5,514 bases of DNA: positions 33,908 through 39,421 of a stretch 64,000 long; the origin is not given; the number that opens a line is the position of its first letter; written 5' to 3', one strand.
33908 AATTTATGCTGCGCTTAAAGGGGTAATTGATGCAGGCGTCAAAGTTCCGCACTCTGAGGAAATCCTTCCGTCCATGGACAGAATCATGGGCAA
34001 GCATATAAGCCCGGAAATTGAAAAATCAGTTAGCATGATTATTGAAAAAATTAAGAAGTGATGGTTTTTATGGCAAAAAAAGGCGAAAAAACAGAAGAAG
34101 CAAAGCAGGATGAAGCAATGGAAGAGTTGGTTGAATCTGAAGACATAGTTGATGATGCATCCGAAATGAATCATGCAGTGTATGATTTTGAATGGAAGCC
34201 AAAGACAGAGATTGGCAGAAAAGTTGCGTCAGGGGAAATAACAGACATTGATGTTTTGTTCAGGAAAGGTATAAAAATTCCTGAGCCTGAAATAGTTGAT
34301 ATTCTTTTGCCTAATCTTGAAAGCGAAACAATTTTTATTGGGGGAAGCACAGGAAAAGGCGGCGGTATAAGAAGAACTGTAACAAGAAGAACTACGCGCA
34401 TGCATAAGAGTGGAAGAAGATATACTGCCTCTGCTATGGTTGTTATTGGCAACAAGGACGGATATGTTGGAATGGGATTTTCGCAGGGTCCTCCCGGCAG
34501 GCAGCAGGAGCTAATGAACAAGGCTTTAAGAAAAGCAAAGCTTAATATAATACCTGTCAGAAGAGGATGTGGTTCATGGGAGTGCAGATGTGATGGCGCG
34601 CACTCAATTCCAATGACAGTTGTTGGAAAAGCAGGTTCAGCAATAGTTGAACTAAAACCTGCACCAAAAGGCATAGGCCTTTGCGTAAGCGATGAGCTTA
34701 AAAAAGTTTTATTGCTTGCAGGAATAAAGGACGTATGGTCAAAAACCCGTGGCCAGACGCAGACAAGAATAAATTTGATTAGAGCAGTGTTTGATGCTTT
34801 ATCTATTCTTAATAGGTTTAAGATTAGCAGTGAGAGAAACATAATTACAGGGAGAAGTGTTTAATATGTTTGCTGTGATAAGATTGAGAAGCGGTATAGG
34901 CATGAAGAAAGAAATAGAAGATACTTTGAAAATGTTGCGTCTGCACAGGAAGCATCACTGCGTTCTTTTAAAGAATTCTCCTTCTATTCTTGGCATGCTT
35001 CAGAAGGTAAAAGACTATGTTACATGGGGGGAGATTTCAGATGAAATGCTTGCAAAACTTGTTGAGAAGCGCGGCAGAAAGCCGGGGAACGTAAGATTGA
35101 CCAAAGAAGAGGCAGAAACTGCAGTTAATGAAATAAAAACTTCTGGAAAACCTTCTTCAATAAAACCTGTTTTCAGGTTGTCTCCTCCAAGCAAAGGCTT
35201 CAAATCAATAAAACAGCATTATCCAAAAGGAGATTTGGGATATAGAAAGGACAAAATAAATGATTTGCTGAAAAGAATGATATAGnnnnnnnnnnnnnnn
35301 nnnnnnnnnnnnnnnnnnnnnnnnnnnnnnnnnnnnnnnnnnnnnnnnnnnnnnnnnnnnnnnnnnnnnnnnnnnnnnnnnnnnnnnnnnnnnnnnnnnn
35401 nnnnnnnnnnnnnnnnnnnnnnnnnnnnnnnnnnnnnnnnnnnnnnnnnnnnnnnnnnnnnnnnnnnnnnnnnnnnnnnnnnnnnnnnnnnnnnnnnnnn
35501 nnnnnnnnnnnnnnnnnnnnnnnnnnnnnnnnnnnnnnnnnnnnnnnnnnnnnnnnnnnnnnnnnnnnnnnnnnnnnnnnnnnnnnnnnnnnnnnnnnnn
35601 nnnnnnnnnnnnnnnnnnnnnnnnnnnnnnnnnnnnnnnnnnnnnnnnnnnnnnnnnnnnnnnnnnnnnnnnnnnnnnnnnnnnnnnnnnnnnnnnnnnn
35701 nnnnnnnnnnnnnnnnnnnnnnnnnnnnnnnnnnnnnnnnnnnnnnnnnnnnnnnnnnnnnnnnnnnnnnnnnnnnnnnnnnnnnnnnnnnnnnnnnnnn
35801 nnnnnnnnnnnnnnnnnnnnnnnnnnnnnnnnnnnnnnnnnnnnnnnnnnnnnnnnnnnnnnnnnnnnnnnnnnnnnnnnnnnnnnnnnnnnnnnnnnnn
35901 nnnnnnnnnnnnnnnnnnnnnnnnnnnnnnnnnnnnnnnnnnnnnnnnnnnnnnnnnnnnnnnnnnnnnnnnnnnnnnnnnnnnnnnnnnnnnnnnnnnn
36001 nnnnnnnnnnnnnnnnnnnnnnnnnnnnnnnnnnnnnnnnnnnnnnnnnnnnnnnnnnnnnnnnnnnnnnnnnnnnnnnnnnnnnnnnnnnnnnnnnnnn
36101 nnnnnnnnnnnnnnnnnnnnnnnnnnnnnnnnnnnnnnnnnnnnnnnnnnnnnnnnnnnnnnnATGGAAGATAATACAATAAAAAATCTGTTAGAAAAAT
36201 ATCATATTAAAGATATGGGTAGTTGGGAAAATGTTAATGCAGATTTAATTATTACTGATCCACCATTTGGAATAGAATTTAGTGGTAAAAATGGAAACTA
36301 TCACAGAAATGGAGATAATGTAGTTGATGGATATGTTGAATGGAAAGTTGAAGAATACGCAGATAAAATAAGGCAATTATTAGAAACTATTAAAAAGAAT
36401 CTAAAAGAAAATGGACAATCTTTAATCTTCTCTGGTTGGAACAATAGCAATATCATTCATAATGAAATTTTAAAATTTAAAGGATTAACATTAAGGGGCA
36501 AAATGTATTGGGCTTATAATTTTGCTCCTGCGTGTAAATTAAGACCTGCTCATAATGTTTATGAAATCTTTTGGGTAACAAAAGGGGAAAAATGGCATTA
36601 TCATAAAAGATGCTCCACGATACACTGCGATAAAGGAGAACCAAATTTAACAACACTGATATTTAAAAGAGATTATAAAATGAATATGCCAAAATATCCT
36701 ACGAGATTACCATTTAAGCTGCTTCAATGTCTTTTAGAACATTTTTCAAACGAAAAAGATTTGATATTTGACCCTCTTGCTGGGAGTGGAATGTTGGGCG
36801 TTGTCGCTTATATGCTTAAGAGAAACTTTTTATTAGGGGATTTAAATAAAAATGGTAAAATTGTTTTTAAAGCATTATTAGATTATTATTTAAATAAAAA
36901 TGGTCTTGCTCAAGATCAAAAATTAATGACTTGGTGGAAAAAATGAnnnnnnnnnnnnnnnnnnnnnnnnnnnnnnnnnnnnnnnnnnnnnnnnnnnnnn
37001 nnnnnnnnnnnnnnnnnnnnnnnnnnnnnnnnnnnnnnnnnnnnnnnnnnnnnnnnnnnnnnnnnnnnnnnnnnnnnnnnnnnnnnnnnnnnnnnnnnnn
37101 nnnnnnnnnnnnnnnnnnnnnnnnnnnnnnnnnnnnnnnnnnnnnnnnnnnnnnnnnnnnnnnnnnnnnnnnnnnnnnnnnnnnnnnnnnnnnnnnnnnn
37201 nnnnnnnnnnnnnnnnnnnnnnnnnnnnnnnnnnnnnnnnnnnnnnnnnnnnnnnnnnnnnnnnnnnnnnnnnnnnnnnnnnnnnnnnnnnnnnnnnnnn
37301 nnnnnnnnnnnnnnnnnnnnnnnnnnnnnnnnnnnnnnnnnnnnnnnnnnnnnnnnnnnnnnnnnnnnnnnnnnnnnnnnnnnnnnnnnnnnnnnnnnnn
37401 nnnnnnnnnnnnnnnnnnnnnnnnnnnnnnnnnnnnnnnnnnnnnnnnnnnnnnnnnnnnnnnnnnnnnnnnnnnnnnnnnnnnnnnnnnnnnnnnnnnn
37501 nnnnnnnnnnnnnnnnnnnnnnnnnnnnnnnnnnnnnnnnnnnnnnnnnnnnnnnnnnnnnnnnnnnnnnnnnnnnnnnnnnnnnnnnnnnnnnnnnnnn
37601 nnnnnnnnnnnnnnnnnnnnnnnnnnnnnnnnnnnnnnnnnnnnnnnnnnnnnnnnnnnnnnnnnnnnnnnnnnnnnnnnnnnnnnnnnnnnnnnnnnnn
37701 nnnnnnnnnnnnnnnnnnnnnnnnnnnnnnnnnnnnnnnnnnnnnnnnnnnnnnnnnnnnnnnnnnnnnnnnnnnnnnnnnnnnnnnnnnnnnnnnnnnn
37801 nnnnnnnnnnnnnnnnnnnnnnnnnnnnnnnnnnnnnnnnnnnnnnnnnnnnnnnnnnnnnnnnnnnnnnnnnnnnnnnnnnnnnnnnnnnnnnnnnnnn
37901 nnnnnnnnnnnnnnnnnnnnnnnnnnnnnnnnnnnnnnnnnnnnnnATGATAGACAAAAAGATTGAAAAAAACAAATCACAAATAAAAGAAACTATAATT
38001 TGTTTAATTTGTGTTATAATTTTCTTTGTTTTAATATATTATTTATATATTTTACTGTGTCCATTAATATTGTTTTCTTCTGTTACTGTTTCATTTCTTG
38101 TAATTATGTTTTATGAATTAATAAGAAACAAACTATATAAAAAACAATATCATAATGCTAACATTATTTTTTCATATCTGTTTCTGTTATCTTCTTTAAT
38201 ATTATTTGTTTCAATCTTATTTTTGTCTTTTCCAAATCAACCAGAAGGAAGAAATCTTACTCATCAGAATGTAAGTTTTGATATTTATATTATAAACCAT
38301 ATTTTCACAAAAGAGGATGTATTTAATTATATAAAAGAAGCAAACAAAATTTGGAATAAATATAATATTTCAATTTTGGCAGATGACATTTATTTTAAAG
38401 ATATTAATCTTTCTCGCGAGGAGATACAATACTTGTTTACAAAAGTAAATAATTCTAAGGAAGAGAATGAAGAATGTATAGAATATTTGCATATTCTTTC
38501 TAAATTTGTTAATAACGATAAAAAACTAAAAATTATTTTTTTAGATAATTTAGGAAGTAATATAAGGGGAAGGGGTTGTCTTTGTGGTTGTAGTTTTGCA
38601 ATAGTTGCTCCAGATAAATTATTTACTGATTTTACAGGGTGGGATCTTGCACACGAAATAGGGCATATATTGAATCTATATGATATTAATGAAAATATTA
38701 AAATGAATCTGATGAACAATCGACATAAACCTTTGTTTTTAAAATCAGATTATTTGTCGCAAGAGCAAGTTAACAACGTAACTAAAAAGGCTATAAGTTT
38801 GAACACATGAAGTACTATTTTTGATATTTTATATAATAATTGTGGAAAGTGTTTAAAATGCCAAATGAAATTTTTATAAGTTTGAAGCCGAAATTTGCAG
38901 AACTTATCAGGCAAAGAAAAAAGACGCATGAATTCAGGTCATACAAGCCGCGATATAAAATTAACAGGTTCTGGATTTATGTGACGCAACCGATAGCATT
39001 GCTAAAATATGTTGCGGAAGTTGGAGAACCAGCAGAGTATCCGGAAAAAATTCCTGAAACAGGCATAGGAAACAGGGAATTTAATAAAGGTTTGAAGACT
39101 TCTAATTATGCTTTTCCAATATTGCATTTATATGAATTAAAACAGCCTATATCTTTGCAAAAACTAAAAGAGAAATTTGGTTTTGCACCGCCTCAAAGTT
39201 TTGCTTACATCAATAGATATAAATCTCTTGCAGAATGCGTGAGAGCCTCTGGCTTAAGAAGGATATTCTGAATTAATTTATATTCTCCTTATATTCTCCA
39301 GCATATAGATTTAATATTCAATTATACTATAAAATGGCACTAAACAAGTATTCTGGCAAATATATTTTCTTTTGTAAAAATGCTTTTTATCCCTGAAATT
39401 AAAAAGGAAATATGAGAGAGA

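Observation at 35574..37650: R-M cassette bounded by GC-rich 16-bp inverted repeats, inserted where L15-SecY-Adk should follow uL30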

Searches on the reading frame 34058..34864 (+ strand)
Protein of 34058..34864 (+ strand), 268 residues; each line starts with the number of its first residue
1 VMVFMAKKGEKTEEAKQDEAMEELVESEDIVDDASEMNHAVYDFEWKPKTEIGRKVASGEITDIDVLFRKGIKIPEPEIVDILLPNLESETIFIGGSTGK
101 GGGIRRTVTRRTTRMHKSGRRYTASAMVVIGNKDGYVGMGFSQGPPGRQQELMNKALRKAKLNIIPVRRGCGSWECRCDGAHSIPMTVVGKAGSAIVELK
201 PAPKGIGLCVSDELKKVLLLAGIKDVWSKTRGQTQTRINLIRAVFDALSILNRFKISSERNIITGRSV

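Call 13: find_related_loci(query=window:34058-34864:+, collection=genome_contigs, flank=6000)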
Query window:34058-34864:+ (268 aa) in genome_contigs; peptide patterns used: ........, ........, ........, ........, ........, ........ (x = any residue, [..] = any of these).
373 stretches matched a pattern; 328 encode a relative of the query (tblastn E <= 1e-3); the best 80 are kept; 80 distinct loci.
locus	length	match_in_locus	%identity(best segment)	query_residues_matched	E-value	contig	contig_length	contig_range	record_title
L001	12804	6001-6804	60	7-256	2e-99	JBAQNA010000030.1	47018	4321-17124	MAG: Candidatus Aenigmatarchaeota archaeon isolate MFD12050_ilm_asm_bin17 k127_81521, whole genome shotgun sequence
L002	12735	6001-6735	64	13-259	2e-94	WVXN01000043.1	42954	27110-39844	MAG: Candidatus Aenigmatarchaeota archaeon isolate CS1-C013 C_merged_R1_(paired)_contig_2280, whole genome shotgun seque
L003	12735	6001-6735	63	13-259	4e-94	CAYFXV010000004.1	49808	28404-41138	MAG TPA_asm: uncultured archaeon isolate ERP108616_co2_179 genome assembly, contig: NODE_724_length_49808_cov_26.029265,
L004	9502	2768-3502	63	13-259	4e-93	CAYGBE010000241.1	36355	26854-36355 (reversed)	MAG TPA_asm: uncultured archaeon isolate ERP108616_co1_335 genome assembly, contig: k119_297164, whole genome shotgun se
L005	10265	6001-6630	70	46-256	2e-91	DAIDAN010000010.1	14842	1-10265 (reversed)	MAG TPA_asm: Candidatus Aenigmatarchaeota archaeon isolate clean1842 NODE_10_length_14842_cov_10.568196, whole genome sh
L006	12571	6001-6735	61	13-259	6e-90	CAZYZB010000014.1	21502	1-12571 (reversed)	MAG TPA_asm: uncultured archaeon isolate binchicken_co189_409 genome assembly, contig: NODE_2170_length_21502_cov_11.513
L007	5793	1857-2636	59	13-268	6e-89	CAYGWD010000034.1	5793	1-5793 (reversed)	MAG TPA_asm: uncultured archaeon isolate ERP119294_co1_153 genome assembly, contig: NODE_21364_length_5793_cov_14.130533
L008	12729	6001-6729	61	19-256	2e-87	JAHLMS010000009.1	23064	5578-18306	MAG: Candidatus Aenigmatarchaeota archaeon isolate JZ-2_2_bin_245 NODE_9_length_23064_cov_1.97299, whole genome shotgun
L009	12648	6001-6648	72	44-259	8e-87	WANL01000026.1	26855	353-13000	MAG: Candidatus Aenigmatarchaeota archaeon isolate S140_133_esom k151_68662, whole genome shotgun sequence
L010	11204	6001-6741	59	8-256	1e-86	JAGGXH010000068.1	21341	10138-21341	MAG: Candidatus Aenigmatarchaeota archaeon isolate AUK147 PB_MBMC_101_c_000000000051, whole genome shotgun sequence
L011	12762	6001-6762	59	13-265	1e-85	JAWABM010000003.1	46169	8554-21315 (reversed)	MAG: Candidatus Aenigmatarchaeota archaeon isolate JZ-4_201808_bins_110 JZ-4_201808_bins_110_scaffold_3, whole genome sh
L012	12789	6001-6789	56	7-259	2e-85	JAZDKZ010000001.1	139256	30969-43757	MAG: Candidatus Aenigmatarchaeota archaeon isolate MEGAHIT-group-0.557 k141_2567656, whole genome shotgun sequence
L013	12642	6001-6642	65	46-259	2e-85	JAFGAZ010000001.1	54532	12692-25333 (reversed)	MAG: Candidatus Aenigmatarchaeota archaeon isolate Zod_Metabat.1000 k87_207086, whole genome shotgun sequence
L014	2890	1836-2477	64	46-259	1e-86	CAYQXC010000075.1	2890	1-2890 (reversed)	MAG TPA_asm: uncultured archaeon isolate SRP214966_co2_186 genome assembly, contig: NODE_81497_length_2890_cov_4.782011,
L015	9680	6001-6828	53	5-259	8e-85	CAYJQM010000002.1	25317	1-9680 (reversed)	MAG TPA_asm: uncultured archaeon isolate ERP125453_co1_281 genome assembly, contig: NODE_1735_length_25317_cov_6.368261,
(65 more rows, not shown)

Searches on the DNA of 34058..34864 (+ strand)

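Call 17: search_rna_families(sources=[L001, L002, L006, L009, L016, L020, L021, L005, L066, L027, L012, L010], threshold=gathering)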
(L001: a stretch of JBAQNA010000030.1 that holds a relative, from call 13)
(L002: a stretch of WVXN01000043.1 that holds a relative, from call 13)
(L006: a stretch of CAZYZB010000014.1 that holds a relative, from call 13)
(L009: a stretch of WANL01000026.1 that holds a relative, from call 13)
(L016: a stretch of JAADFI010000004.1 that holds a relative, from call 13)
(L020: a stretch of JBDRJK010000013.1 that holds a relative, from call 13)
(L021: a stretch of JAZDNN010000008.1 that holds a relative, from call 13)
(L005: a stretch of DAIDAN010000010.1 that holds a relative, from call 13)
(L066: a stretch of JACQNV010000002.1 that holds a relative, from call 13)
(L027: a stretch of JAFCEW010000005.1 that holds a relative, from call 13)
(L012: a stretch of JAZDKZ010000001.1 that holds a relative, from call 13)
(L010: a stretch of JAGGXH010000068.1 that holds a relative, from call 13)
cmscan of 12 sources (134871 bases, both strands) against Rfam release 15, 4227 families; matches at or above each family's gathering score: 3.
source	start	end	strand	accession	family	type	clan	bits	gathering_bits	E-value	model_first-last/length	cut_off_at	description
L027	3552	3625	+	RF00005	tRNA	Gene; tRNA;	CL00001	70.2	29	5.7e-13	1-71/71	no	tRNA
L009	11059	11143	-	RF00005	tRNA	Gene; tRNA;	CL00001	57.8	29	1.5e-09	1-71/71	no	tRNA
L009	10198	10285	+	RF00005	tRNA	Gene; tRNA;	CL00001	53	29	3.2e-08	1-71/71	no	tRNA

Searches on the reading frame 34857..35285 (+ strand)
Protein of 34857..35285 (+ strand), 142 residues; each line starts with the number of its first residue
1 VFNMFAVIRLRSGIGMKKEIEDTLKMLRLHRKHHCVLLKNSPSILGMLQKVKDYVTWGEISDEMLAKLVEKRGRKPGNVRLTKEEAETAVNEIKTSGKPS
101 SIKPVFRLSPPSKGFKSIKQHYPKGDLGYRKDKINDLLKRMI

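Call 11: search_protein_families(library=pfam, proteins=[window:34857-35285:+], max_evalue=0.1)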
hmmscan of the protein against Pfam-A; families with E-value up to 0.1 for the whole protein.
window:34857-35285:+ (142 aa): 1 family
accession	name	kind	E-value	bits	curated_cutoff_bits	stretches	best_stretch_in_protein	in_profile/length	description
PF00327.25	Ribosomal_L30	-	8.8e-19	67.5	23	1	5-55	1-51/51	Ribosomal protein L30p/L7e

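Call 19: find_encoding_contigs(protein=window:34866-35285:+, flank=6000, max_places=10)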
Protein window:34866-35285:+ (139 aa): 2 contigs read that carry it; 1 place shown.
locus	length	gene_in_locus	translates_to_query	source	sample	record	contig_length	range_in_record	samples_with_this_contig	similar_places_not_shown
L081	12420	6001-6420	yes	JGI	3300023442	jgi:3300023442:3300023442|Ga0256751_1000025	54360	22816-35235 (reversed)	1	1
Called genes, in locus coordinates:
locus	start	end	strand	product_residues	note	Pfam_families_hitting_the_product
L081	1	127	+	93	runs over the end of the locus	PF01868:RNase_P-MRP_p29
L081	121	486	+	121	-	PF00366:Ribosomal_S17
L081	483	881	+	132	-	PF00238:Ribosomal_L14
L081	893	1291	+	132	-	PF16906:Ribosomal_L26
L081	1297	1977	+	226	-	PF01479:S4, PF00900:Ribosomal_S4e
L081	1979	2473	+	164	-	PF00281:Ribosomal_L5, PF00673:Ribosomal_L5_C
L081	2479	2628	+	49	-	PF00253:Ribosomal_S14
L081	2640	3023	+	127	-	PF00410:Ribosomal_S8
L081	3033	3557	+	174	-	PF00347:Ribosomal_L6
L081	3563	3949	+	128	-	PF01655:Ribosomal_L32e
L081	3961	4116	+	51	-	-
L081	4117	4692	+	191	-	PF01280:Ribosomal_L19e, PF25476:Ribosomal_L19e_C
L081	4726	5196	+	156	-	PF17144:Ribosomal_L5e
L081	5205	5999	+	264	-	PF00333:Ribosomal_S5, PF03719:Ribosomal_S5_C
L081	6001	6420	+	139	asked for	PF00327:Ribosomal_L30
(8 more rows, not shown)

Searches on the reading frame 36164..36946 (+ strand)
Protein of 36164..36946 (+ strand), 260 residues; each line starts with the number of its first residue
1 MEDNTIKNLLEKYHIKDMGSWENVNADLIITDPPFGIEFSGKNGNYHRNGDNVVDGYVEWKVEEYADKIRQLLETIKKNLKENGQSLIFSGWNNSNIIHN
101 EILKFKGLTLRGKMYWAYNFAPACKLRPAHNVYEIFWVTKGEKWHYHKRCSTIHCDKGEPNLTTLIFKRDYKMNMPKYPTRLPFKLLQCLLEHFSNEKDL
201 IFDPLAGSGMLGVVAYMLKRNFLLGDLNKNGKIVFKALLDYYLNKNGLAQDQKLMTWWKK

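Call 11: search_protein_families(library=pfam, proteins=[window:36164-36946:+], max_evalue=0.1)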
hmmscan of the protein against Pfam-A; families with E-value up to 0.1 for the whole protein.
window:36164-36946:+ (260 aa): 3 families
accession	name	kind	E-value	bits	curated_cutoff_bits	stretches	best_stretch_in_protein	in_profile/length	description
PF01555.25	N6_N4_Mtase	-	1.8e-23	84.1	26.7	1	27-229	2-213/221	DNA methylase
PF01170.24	UPF0020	-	0.0014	18.8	22.3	0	23-40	119-136/197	RMKL-like, methyltransferase domain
PF11599.14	AviRa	-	0.0045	16.9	25.7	0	174-221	26-75/232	RRNA methyltransferase AviRa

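Call 23: search_protein_families(library=ncbifam, proteins=[window:36164-36946:+], max_evalue=0.1)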
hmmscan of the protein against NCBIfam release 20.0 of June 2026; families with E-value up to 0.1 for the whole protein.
window:36164-36946:+ (260 aa): 4 families
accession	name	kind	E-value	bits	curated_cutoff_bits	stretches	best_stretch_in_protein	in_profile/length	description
NF008572.0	PRK11524.1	equivalog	2.2e-11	43.4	292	2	171-229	187-246/294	adenine-specific DNA-methyltransferase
NF050803.1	DnaMtaseCcrMCaul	equivalog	3.1e-10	39.5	830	1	8-223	5-231/350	adenine-specific DNA-methyltransferase CcrM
NF010253.0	PRK13699.1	subfamily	8.6e-10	38.7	244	1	16-223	11-189/226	DNA methyltransferase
NF040721.1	Trm14_Arch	equivalog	0.0012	18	280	0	189-240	182-232/370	tRNA (guanine(6)-N2)-methyltransferase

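Call 85: search_solved_structures(query=window:36164-36946:+, max_evalue=0.001)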
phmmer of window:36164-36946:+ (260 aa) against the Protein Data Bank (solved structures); distinct sequences matched with E-value up to 0.001: 5.
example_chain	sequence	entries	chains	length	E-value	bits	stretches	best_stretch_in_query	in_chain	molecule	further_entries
5hek_A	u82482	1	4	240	1.7e-10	44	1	16-229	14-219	Adenine specific DNA methyltransferase (DpnA)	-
5hfj_A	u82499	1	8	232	1.8e-10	43.9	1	16-224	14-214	Adenine specific DNA methyltransferase (DpnA)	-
8s9n_A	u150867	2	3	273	8.6e-06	28.5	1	22-235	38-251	DNA cytosine-N4 methyltransferase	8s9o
8s9m_A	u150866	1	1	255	1.1e-05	28.2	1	26-235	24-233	DNA cytosine-N4 methyltransferase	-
6pbd_A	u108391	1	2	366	7.9e-05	25.4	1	15-223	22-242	Modification methylase CcrMI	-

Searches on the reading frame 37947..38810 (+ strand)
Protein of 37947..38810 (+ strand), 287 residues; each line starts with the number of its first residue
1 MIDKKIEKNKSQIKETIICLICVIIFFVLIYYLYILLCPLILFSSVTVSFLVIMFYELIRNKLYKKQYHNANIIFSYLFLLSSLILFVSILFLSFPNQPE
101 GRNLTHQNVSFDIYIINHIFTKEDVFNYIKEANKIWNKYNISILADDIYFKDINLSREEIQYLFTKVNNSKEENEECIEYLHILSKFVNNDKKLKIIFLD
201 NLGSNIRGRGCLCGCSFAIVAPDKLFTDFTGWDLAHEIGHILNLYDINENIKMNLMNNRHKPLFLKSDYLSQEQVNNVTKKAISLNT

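Call 11: search_protein_families(library=pfam, proteins=[window:37947-38810:+], max_evalue=0.1)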
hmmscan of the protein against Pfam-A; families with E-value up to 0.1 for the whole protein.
window:37947-38810:+ (287 aa): 1 family
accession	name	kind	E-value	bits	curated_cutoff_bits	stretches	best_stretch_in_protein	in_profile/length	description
PF00413.30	Peptidase_M10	-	0.044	14.1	24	0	105-172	3-64/159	Matrixin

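Call 20: find_encoding_contigs(protein=window:37947-38810:+, flank=6000, max_places=10)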
Protein window:37947-38810:+ (287 aa): 2 contigs read that carry it; 1 place shown.
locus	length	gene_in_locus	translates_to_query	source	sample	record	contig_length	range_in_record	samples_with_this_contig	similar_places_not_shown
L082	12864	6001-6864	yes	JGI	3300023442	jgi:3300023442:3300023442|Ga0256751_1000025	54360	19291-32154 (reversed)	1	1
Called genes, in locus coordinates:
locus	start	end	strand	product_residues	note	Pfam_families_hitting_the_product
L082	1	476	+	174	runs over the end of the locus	PF00347:Ribosomal_L6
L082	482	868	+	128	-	PF01655:Ribosomal_L32e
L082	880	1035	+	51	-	-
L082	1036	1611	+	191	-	PF01280:Ribosomal_L19e, PF25476:Ribosomal_L19e_C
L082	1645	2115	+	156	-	PF17144:Ribosomal_L5e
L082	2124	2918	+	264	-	PF00333:Ribosomal_S5, PF03719:Ribosomal_S5_C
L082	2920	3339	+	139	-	PF00327:Ribosomal_L30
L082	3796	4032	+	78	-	-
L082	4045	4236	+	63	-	-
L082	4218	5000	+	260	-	PF01555:N6_N4_Mtase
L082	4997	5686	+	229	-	-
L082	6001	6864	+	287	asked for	-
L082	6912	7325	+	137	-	-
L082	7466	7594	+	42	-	-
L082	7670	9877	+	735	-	PF01326:PPDK_N, PF00391:PEP-utilizers, PF02896:PEP-utilizers_C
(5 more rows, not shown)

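Call 23: search_protein_families(library=ncbifam, proteins=[window:37947-38810:+], max_evalue=0.1)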
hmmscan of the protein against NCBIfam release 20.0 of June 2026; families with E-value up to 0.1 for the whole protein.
window:37947-38810:+ (287 aa): 0 families

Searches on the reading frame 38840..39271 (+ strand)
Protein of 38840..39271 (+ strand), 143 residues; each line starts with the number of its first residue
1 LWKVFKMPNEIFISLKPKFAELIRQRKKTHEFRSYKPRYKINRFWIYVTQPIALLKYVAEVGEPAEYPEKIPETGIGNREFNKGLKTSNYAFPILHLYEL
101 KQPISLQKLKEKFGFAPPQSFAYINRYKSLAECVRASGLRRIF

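Call 11: search_protein_families(library=pfam, proteins=[window:38840-39271:+], max_evalue=0.1)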
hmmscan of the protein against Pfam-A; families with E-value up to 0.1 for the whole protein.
window:38840-39271:+ (143 aa): 2 families
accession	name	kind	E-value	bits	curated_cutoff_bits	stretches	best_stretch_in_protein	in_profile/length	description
PF04266.20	ASCH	-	0.00045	21.3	21.2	1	13-50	1-39/103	ASCH domain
PF19703.4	DUF6201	-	0.096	13.1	27.4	0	26-60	28-62/125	Family of unknown function (DUF6201)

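Call 23: search_protein_families(library=ncbifam, proteins=[window:38840-39271:+], max_evalue=0.1)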
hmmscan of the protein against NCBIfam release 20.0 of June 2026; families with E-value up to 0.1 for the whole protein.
window:38840-39271:+ (143 aa): 0 families
